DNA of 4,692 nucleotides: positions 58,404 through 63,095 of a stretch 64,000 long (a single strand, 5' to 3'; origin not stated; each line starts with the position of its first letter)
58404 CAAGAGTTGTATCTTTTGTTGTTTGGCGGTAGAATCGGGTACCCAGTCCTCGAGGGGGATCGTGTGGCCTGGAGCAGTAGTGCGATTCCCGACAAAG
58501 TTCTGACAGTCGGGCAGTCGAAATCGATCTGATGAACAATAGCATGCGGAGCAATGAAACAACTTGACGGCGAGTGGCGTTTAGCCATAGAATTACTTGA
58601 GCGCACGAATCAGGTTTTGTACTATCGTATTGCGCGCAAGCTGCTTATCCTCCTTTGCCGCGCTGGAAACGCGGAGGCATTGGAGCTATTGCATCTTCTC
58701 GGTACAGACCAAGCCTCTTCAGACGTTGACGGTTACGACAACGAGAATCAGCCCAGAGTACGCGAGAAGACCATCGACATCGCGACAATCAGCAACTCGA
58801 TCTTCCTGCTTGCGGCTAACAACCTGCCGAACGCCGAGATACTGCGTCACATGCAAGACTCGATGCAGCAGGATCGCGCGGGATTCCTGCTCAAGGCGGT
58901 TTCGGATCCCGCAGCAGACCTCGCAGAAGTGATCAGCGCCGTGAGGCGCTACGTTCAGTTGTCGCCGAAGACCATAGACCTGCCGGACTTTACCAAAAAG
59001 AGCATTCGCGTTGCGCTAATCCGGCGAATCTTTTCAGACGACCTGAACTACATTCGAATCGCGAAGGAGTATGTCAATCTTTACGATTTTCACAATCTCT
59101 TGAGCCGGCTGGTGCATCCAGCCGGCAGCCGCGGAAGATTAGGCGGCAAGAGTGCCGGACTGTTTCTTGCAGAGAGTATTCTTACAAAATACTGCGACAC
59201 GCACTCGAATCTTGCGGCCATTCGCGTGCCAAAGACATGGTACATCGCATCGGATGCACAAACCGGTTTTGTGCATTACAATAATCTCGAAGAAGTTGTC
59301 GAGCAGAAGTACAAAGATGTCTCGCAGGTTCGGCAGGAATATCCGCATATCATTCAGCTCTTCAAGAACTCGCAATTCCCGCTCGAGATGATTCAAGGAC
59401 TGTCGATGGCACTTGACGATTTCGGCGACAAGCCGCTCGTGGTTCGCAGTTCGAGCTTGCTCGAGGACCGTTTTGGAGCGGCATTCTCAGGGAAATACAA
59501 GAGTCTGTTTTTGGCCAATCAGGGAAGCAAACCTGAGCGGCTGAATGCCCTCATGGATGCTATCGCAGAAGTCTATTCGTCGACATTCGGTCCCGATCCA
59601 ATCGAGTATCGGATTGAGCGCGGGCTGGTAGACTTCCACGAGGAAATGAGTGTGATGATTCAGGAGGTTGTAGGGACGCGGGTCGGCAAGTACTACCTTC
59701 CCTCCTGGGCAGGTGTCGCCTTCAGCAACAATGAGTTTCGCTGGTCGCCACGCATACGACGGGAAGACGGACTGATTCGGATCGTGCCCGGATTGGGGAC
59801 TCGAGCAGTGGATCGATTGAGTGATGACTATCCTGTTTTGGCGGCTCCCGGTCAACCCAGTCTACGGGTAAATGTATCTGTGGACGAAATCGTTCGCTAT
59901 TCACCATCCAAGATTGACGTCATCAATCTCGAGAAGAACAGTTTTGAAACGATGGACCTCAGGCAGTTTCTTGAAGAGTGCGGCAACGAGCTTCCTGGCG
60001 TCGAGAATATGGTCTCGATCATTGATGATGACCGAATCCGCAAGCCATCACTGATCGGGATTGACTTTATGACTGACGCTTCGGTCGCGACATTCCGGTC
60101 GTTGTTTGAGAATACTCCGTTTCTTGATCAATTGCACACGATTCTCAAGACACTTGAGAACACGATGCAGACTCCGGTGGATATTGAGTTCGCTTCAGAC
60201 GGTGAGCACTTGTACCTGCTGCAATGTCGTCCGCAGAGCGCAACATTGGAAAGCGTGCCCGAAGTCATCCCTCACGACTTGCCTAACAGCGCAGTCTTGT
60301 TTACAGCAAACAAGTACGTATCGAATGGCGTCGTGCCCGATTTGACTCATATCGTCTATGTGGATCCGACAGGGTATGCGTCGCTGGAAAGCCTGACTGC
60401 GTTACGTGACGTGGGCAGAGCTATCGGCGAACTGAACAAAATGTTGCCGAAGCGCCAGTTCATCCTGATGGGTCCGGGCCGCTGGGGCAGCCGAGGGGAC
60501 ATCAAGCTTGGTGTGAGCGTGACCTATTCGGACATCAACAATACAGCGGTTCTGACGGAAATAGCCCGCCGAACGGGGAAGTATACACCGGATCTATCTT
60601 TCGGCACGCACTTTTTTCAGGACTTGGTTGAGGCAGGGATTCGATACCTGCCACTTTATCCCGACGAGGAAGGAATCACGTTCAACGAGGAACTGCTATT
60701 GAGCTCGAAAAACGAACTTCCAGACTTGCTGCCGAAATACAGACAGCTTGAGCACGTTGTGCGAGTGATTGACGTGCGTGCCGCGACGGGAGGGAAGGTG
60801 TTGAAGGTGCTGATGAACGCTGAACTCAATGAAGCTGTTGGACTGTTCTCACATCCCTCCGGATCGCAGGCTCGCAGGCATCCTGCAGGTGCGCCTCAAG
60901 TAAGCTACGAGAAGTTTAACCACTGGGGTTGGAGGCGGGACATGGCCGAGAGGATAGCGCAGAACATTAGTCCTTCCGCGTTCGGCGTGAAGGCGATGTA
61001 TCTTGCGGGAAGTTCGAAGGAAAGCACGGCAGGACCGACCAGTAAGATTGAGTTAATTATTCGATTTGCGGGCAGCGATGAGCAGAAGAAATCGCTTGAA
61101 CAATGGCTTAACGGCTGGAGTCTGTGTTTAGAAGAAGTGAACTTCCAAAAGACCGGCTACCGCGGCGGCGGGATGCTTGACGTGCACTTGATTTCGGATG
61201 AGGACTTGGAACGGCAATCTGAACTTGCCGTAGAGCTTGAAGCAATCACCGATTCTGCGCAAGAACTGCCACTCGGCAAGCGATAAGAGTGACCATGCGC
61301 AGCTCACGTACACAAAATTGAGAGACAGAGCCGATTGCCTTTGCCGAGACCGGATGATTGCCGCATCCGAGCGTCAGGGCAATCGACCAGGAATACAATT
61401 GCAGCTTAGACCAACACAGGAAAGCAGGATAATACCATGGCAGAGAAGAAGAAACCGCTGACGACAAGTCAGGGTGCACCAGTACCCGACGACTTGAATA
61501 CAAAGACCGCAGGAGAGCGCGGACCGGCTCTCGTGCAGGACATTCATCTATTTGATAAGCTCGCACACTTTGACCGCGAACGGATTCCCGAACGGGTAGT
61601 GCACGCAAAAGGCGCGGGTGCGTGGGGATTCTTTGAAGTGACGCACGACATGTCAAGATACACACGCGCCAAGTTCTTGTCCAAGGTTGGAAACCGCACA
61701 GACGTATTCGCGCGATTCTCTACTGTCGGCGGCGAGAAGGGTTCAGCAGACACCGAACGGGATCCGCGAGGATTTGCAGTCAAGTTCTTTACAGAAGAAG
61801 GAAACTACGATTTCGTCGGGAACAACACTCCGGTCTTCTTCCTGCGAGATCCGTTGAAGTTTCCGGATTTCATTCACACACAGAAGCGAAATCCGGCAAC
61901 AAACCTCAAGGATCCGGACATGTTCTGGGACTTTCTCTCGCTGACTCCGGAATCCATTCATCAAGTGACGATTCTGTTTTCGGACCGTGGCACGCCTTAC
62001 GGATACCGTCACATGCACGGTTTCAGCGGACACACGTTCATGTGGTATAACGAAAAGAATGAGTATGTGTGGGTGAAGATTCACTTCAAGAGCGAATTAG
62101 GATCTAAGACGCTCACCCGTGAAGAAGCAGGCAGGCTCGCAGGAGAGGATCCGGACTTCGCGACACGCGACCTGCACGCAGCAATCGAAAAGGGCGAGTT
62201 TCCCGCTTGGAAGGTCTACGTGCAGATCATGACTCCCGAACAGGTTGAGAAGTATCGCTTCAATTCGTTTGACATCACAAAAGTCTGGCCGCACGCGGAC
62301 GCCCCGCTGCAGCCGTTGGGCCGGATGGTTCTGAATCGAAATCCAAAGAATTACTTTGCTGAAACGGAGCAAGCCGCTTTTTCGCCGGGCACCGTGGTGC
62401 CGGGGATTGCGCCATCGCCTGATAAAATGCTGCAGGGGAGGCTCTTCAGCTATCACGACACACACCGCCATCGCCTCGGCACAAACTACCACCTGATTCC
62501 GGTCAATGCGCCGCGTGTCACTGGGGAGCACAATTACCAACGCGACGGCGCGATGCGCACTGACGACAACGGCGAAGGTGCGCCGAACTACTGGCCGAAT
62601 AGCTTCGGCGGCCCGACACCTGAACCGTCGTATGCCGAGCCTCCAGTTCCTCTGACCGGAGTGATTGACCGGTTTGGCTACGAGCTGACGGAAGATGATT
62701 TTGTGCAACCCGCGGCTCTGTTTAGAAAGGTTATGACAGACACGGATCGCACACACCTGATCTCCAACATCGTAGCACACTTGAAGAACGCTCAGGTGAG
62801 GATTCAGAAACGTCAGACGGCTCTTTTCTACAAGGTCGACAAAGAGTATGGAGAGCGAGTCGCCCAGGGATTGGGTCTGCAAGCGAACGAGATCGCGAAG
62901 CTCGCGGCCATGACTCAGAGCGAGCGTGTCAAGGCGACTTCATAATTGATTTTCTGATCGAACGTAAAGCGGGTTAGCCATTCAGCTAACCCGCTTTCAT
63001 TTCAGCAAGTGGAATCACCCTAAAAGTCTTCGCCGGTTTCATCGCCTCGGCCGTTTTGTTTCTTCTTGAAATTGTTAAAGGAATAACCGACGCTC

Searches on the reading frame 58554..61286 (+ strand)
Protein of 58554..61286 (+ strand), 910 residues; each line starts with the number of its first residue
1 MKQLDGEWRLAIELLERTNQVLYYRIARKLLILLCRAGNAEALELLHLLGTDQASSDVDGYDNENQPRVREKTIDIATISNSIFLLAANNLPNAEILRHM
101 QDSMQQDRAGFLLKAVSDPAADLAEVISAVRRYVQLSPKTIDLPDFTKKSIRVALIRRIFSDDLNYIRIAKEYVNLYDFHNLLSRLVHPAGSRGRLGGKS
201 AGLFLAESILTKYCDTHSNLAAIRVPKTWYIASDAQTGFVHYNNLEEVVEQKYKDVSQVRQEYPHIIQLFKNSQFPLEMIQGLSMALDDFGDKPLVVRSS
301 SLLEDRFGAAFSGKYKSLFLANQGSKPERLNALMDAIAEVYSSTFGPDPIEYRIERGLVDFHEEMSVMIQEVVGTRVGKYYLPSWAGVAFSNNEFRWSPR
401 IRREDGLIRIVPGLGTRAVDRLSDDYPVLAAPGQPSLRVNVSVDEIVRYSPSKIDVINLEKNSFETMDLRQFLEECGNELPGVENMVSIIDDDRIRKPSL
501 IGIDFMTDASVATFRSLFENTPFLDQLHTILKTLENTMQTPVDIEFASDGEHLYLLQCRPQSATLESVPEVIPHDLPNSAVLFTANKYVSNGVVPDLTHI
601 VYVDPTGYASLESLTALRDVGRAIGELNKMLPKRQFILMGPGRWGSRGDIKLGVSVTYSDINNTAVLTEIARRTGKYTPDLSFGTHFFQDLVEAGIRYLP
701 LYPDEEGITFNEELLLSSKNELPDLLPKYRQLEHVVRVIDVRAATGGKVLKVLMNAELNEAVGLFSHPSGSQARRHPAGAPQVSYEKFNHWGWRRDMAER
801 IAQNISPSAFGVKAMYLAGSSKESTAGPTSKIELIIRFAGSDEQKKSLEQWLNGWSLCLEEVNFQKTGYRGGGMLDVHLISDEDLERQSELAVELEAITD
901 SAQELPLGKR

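Call 16: search_protein_families(library=pfam, proteins=[window:58554-61286:+], max_evalue=0.001)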
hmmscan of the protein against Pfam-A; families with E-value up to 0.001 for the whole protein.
window:58554-61286:+ (910 aa): 1 family
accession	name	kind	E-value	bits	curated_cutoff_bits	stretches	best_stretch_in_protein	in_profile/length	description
PF01326.24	PPDK_N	-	1.1e-62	212.7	27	1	195-569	3-317/328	Pyruvate phosphate dikinase, AMP/ATP-binding domain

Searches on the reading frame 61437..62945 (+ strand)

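Call 16: search_protein_families(library=pfam, proteins=[window:61437-62945:+], max_evalue=0.001)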
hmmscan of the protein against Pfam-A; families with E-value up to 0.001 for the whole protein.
window:61437-62945:+ (502 aa): 2 families
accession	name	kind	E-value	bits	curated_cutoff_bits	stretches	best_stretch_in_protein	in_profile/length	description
PF00199.24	Catalase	-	1.6e-196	653.4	25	1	9-391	1-382/383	Catalase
PF06628.17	Catalase-rel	-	5.1e-21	75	30.1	1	419-479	5-65/65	Catalase-related immune-responsive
